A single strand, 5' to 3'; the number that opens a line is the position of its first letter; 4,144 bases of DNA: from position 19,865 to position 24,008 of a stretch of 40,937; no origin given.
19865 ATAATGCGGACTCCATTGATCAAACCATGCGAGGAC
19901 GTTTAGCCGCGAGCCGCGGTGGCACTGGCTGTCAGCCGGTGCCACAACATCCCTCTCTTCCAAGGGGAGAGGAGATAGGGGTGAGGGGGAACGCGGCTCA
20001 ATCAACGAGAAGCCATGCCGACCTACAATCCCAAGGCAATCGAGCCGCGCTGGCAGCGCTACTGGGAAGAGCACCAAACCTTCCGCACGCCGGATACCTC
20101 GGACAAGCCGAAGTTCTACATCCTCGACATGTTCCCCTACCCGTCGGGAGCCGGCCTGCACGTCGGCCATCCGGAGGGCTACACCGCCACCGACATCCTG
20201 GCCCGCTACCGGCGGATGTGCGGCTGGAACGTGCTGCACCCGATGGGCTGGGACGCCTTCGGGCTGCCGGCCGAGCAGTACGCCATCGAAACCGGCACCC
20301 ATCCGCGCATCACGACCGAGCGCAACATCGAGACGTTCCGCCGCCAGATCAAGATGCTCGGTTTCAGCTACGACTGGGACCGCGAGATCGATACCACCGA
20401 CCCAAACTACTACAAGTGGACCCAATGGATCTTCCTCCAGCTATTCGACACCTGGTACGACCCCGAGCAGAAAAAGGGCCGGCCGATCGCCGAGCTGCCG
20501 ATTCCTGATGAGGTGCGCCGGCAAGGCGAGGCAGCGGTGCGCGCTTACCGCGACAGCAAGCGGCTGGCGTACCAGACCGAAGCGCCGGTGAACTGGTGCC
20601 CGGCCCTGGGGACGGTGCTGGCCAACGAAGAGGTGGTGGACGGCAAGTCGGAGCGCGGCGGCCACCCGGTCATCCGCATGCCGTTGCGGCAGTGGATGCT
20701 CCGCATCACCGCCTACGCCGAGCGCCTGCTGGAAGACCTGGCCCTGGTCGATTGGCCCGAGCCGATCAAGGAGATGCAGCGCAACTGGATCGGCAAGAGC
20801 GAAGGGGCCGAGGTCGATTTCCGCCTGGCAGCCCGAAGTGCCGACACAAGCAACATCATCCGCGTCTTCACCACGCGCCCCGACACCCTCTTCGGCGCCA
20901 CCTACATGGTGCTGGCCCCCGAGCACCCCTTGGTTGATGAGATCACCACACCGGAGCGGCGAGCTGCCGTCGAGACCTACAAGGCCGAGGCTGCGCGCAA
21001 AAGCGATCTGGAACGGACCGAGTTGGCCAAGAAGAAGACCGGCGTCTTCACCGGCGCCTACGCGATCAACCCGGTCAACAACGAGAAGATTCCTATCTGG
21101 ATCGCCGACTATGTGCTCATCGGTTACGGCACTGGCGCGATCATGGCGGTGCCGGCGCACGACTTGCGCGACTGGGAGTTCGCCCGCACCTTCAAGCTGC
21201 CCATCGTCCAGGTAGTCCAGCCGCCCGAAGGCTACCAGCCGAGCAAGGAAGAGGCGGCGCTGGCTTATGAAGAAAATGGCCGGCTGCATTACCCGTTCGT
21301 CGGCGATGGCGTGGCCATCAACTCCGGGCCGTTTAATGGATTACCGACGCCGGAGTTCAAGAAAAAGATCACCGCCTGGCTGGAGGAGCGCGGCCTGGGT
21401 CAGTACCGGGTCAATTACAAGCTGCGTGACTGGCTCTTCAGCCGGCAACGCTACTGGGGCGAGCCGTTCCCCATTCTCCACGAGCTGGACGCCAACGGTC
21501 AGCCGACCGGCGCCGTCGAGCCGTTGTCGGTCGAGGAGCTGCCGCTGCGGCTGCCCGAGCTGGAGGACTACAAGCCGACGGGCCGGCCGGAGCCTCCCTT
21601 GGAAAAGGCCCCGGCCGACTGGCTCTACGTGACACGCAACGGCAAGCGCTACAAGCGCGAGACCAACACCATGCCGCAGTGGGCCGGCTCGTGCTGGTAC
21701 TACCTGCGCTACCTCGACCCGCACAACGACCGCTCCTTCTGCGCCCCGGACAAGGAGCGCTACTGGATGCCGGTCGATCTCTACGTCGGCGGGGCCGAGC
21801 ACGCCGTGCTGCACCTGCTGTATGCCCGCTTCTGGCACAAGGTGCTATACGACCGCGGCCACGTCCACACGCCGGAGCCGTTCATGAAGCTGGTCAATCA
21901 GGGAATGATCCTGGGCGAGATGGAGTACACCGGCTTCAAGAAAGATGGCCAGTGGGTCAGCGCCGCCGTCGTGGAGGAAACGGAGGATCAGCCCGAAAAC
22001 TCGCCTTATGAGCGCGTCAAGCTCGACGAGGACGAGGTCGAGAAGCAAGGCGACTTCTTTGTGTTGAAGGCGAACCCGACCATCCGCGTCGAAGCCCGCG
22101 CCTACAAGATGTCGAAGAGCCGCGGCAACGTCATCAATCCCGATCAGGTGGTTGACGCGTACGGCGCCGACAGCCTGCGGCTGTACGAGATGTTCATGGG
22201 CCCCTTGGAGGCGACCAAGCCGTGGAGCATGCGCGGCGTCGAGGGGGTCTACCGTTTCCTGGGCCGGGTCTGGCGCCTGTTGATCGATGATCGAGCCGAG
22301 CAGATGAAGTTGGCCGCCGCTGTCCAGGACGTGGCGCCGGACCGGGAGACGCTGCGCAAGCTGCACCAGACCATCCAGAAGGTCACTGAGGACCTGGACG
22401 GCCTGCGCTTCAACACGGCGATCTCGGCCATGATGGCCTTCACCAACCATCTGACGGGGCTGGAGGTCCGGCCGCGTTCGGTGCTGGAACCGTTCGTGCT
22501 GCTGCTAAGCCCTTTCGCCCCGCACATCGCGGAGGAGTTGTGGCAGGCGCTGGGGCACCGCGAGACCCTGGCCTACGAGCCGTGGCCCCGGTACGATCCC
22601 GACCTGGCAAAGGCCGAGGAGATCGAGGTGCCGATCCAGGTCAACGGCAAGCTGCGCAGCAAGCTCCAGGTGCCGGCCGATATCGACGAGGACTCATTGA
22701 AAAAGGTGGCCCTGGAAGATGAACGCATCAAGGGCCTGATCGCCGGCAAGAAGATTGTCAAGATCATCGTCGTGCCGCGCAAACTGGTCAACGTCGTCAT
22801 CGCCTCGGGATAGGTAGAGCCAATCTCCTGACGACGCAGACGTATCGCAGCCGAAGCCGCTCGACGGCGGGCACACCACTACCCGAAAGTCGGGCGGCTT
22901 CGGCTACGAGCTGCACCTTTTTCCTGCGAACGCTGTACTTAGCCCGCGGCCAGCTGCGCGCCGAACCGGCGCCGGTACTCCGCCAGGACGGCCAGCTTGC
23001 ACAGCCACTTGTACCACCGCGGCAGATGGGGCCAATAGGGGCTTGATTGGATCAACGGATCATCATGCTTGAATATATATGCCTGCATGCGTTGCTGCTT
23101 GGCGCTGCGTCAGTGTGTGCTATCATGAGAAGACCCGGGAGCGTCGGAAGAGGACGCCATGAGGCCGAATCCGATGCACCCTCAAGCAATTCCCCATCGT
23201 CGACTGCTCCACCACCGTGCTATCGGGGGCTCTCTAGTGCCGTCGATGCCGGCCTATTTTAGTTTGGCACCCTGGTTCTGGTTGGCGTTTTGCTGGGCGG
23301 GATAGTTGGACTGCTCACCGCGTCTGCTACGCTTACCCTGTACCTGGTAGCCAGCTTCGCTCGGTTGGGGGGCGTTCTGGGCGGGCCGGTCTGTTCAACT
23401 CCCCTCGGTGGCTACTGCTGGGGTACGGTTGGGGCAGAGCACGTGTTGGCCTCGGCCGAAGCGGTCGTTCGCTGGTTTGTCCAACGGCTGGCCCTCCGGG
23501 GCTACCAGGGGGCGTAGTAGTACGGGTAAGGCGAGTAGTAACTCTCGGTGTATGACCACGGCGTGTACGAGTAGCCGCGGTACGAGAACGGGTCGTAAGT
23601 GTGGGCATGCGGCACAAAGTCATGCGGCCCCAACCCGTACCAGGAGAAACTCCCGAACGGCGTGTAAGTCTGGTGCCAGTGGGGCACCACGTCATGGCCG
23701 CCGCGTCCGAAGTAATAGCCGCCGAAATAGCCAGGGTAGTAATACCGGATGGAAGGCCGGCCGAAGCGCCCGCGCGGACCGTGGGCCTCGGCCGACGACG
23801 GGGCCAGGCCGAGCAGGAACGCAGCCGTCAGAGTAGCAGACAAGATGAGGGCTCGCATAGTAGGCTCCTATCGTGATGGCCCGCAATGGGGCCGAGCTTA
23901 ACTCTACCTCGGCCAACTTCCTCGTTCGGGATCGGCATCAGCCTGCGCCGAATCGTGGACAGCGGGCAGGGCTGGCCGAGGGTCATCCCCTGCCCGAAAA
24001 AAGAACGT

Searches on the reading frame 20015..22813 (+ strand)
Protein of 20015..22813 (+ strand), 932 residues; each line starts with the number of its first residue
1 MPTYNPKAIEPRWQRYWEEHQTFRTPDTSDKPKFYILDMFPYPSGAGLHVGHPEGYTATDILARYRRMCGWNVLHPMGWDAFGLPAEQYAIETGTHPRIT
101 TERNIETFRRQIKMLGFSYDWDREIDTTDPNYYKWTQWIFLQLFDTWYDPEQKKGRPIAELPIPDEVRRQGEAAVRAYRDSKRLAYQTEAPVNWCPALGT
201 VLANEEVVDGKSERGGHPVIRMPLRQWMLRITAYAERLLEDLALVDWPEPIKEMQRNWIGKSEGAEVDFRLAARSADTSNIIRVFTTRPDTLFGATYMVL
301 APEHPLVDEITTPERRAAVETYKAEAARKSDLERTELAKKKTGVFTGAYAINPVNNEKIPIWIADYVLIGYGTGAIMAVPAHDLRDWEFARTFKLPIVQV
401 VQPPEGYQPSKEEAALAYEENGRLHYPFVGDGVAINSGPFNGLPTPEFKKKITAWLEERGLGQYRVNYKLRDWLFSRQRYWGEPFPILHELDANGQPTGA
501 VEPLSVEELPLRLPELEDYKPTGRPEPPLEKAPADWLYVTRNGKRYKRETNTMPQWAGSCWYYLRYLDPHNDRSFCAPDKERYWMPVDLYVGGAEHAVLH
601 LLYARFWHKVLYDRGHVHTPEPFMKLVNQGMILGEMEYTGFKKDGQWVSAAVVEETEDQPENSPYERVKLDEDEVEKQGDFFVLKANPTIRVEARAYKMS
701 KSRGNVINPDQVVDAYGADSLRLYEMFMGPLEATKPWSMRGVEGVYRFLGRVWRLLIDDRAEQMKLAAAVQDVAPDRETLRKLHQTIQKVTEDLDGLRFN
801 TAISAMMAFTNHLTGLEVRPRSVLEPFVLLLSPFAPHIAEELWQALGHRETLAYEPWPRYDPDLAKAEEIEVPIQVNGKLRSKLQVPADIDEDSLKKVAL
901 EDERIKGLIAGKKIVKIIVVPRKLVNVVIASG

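Call 21: find_encoding_contigs(protein=window:20015-22813:+, flank=10000, max_places=6)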
Protein window:20015-22813:+ (932 aa): no gene with exactly this product is on record in the collection.

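Call 45: find_homologous_proteins(query=window:20015-22813:+, max_evalue=1e-100)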
Query window:20015-22813:+ (932 aa): 8000 proteins with E <= 1e-100 among 8000 candidates; the best 120 are listed.
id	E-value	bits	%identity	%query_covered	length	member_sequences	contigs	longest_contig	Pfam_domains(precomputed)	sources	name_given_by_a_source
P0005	0.0e+0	2195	100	100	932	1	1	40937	PF09334.18,PF08264.20,PF13603.13,PF00133.29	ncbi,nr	ncbi:MAG TPA: leucine--tRNA ligase [Gemmataceae bacterium]|nr:leucine--tRNA ligase [Gemmataceae bact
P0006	0.0e+0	1863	84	100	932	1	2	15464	PF09334.18,PF08264.20,PF13603.13,PF00133.29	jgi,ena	jgi:leucyl-tRNA synthetase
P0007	0.0e+0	1810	81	100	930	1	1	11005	PF09334.18,PF08264.20,PF13603.13,PF00133.29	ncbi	-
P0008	0.0e+0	1807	82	100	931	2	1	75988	PF09334.18,PF08264.20,PF13603.13,PF00133.29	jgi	jgi:leucyl-tRNA synthetase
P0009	0.0e+0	1800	81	100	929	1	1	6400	PF09334.18,PF08264.20,PF13603.13,PF00133.29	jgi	jgi:leucyl-tRNA synthetase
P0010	0.0e+0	1794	81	100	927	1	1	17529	PF09334.18,PF08264.20,PF13603.13,PF00133.29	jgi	jgi:leucyl-tRNA synthetase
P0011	0.0e+0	1778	79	100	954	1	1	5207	PF09334.18,PF08264.20,PF13603.13,PF00133.29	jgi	jgi:leucyl-tRNA synthetase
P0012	0.0e+0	1771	79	100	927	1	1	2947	PF09334.18,PF08264.20,PF13603.13,PF00133.29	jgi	jgi:leucyl-tRNA synthetase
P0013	0.0e+0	1769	79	100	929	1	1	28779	PF09334.18,PF08264.20,PF13603.13,PF00133.29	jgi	jgi:leucyl-tRNA synthetase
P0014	0.0e+0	1769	80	100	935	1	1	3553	PF09334.18,PF08264.20,PF13603.13,PF00133.29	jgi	jgi:leucyl-tRNA synthetase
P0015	0.0e+0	1768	81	74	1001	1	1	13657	PF09334.18,PF08264.20,PF13603.13,PF00133.29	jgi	jgi:leucyl-tRNA synthetase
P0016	0.0e+0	1766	80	100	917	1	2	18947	PF09334.18,PF08264.20,PF13603.13,PF00133.29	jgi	jgi:leucyl-tRNA synthetase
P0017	0.0e+0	1764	79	100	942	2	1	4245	PF09334.18,PF08264.20,PF13603.13,PF00133.29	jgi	jgi:leucyl-tRNA synthetase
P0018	0.0e+0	1750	80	100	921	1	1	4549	PF09334.18,PF08264.20,PF13603.13,PF00133.29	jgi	jgi:leucyl-tRNA synthetase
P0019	0.0e+0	1748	79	100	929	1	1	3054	PF09334.18,PF08264.20,PF13603.13,PF00133.29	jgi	jgi:leucyl-tRNA synthetase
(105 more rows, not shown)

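Call 46: find_encoding_contigs(protein=P0006, flank=10000, max_places=2)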
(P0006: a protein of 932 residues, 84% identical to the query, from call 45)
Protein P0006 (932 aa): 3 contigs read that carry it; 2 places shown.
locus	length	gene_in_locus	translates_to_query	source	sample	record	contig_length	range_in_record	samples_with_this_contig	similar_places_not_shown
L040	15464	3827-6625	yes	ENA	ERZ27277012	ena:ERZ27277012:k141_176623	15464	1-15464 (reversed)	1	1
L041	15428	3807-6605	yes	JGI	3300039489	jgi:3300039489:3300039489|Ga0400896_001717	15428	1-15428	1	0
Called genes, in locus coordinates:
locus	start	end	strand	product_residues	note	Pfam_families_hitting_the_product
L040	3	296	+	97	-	?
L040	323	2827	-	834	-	-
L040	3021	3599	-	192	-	-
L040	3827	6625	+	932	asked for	PF00133:tRNA-synt_1, PF09334:tRNA-synt_1g, PF13603:tRNA-synt_1_2, PF00133:tRNA-synt_1, PF08264:Anticodon_1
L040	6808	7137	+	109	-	PF19897:DUF6370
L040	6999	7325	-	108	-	-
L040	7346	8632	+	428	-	PF00483:NTP_transferase, PF12804:NTP_transf_3 (weak), PF25084:LbH_EIF2B (faint), PF25247:LbH_GLGC, PF24894:Hexapep_GlmU (faint), PF25087:GMPPB_C (faint)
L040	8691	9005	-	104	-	-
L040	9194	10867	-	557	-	PF25917:BSH_RND (weak), PF25954:Beta-barrel_RND_2, PF25989:YknX_C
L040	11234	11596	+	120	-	-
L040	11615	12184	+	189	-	-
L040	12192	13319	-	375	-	PF05711:TylF, PF13578:Methyltransf_24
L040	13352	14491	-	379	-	-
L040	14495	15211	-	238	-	PF01041:DegT_DnrJ_EryC1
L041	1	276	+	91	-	?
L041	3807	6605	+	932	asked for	PF00133:tRNA-synt_1, PF09334:tRNA-synt_1g, PF13603:tRNA-synt_1_2, PF00133:tRNA-synt_1, PF08264:Anticodon_1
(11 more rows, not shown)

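Call 47: find_encoding_contigs(protein=P0008, flank=10000, max_places=2)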
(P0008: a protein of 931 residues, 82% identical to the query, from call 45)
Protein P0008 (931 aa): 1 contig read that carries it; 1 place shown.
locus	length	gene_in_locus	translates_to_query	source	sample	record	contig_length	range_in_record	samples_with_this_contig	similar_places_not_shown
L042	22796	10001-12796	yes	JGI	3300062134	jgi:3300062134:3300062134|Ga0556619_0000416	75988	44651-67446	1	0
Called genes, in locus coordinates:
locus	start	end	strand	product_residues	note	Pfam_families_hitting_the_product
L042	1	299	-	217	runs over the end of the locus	PF13267:DUF4058 (faint)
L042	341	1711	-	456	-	PF13378:MR_MLE_C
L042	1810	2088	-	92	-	-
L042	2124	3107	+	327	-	PF03781:FGE-sulfatase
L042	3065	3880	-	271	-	PF00561:Abhydrolase_1, PF12697:Abhydrolase_6, PF12146:Hydrolase_4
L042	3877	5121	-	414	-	PF13439:Glyco_transf_4, PF13579:Glyco_trans_4_4, PF00534:Glycos_transf_1, PF13524:Glyco_trans_1_2, PF13692:Glyco_trans_1_4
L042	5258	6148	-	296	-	PF07963:N_methyl, PF07596:SBP_bac_10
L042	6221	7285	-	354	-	PF22544:HYDIN_VesB_CFA65-like_Ig, PF07610:DUF1573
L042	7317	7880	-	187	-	PF03412:Peptidase_C39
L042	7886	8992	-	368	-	-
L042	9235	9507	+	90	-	-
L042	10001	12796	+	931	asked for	PF00133:tRNA-synt_1, PF09334:tRNA-synt_1g, PF13603:tRNA-synt_1_2, PF00133:tRNA-synt_1, PF08264:Anticodon_1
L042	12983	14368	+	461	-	-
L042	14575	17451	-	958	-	PF07394:DUF1501, PF13570:Beta-prop_ACSF4, PF13360:PQQ_2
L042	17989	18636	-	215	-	PF03462:PCRF, PF00472:RF-1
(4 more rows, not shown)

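Call 55: find_encoding_contigs(protein=P0128, flank=3000, max_places=4)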
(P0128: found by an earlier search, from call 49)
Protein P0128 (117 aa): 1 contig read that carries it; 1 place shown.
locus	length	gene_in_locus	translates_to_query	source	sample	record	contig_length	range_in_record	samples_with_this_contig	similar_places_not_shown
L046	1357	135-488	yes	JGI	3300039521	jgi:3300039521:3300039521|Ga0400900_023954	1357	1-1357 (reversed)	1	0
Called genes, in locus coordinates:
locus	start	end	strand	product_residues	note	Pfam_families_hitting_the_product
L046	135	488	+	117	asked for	PF12161:HsdM_N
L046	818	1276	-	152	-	-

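Call 62: search_protein_families(library=pfam, proteins=[window:20015-22813:+], max_evalue=0.001)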
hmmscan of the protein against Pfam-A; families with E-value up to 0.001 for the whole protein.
window:20015-22813:+ (932 aa): 4 families
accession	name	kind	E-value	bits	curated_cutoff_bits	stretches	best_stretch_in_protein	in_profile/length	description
PF13603.12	tRNA-synt_1_2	-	6.8e-65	218.5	25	1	256-457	1-185/185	Leucyl-tRNA synthetase, editing domain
PF00133.28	tRNA-synt_1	-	1.6e-34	119.9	22.7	2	13-145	2-152/414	tRNA synthetases class I (I, L, M and V)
PF08264.19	Anticodon_1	-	6.4e-25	88.2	25.1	1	776-892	1-144/148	Anticodon-binding domain of tRNA ligase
PF09334.17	tRNA-synt_1g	-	1.1e-19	71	20.1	1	39-146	6-110/391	tRNA synthetases class I (M)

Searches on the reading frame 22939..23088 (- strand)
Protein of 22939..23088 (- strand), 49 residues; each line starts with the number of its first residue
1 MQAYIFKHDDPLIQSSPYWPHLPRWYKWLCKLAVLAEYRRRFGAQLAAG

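Call 7: search_protein_families(library=pfam, proteins=[window:22939-23088:-], max_evalue=0.1)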
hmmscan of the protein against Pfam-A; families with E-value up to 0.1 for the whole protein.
window:22939-23088:- (49 aa): 0 families

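Call 50: find_encoding_contigs(protein=window:22939-23088:-, flank=10000, max_places=8)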
Protein window:22939-23088:- (49 aa): 1 contig read that carries it; 1 place shown.
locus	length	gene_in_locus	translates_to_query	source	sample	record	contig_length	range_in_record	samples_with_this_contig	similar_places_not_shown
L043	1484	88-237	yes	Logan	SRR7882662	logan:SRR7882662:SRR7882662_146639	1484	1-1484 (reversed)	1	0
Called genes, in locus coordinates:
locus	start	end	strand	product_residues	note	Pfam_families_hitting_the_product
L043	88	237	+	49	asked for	-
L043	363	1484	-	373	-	?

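Call 63: search_protein_families(library=padloc, proteins=[window:22939-23088:-], max_evalue=0.01)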
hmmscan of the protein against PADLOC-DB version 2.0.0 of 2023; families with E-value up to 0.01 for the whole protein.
window:22939-23088:- (49 aa): 0 families

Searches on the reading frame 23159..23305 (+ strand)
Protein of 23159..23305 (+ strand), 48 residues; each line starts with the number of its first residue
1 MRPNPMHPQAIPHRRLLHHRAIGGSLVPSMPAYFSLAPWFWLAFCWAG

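Call 49: list_cluster_members(proteins=[P0005, P0001, window:15262-15669:+, window:23159-23305:+, window:14763-15221:+, window:23290-23517:+, window:22939-23088:-, window:15548-15901:-, window:23502-23858:-, window:23047-23262:+])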
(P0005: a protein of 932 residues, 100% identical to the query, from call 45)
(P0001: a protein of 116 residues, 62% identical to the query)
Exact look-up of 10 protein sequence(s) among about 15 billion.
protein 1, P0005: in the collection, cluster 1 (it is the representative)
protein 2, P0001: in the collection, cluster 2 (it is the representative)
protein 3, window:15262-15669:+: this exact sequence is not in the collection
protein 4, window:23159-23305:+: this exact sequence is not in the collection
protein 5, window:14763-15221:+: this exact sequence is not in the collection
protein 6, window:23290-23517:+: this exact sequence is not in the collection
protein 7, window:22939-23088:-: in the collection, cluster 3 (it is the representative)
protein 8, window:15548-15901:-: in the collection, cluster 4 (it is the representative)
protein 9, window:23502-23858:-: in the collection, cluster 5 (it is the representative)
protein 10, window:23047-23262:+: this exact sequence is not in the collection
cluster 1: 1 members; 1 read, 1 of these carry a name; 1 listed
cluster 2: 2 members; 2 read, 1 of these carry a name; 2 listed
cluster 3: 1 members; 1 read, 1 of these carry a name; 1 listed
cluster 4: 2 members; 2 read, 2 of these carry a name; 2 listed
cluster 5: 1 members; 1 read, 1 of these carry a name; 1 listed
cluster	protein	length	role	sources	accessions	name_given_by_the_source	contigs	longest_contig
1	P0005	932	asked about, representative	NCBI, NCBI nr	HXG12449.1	MAG TPA: leucine--tRNA ligase [Gemmataceae bacterium] | leucine--tRNA ligase [Gemmataceae bacterium]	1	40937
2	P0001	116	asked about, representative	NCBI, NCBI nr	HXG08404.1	MAG TPA: hypothetical protein VNK04_01310 [Gemmataceae bacterium] | hypothetical protein [Gemmataceae bacterium]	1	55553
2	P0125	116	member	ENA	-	-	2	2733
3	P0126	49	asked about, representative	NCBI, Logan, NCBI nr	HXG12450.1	MAG TPA: hypothetical protein VNK04_22020 [Gemmataceae bacterium] | hypothetical protein [Gemmataceae bacterium]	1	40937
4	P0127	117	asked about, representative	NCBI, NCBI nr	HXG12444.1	MAG TPA: type I restriction-modification system subunit M N-terminal domain-containing ... | type I restriction-modification system subunit M N-terminal domain-containing protein ...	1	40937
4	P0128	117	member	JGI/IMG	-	type I restriction enzyme M protein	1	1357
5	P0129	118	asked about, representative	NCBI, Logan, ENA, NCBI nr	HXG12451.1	MAG TPA: hypothetical protein VNK04_22025 [Gemmataceae bacterium] | hypothetical protein [Gemmataceae bacterium]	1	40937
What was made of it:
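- The window is a complete contig of a short-read MAG (calls 45, 49).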

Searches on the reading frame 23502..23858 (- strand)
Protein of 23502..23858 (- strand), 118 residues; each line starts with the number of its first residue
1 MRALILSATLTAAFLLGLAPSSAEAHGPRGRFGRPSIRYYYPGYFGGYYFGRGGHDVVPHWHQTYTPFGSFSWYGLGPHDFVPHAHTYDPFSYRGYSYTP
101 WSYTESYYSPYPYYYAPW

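Call 7: search_protein_families(library=pfam, proteins=[window:23502-23858:-], max_evalue=0.1)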
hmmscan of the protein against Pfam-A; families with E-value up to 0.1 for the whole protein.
window:23502-23858:- (118 aa): 0 families

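Call 53: find_encoding_contigs(protein=window:23502-23858:-, flank=10000, max_places=8)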
Protein window:23502-23858:- (118 aa): 2 contigs read that carry it; 2 places shown.
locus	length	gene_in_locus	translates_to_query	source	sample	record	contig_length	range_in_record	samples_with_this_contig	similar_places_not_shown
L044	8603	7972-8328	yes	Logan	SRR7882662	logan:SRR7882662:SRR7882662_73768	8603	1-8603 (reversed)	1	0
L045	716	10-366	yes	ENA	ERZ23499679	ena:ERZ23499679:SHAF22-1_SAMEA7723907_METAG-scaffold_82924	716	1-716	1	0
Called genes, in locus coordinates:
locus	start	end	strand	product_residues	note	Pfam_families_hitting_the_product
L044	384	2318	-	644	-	PF13646:HEAT_2 (weak)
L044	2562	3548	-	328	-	-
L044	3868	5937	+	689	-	PF12831:FAD_oxidored, PF25275:Golvesin_C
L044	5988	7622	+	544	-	PF07719:TPR_2 (faint), PF13428:TPR_14 (faint)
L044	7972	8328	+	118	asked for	-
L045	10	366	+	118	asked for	-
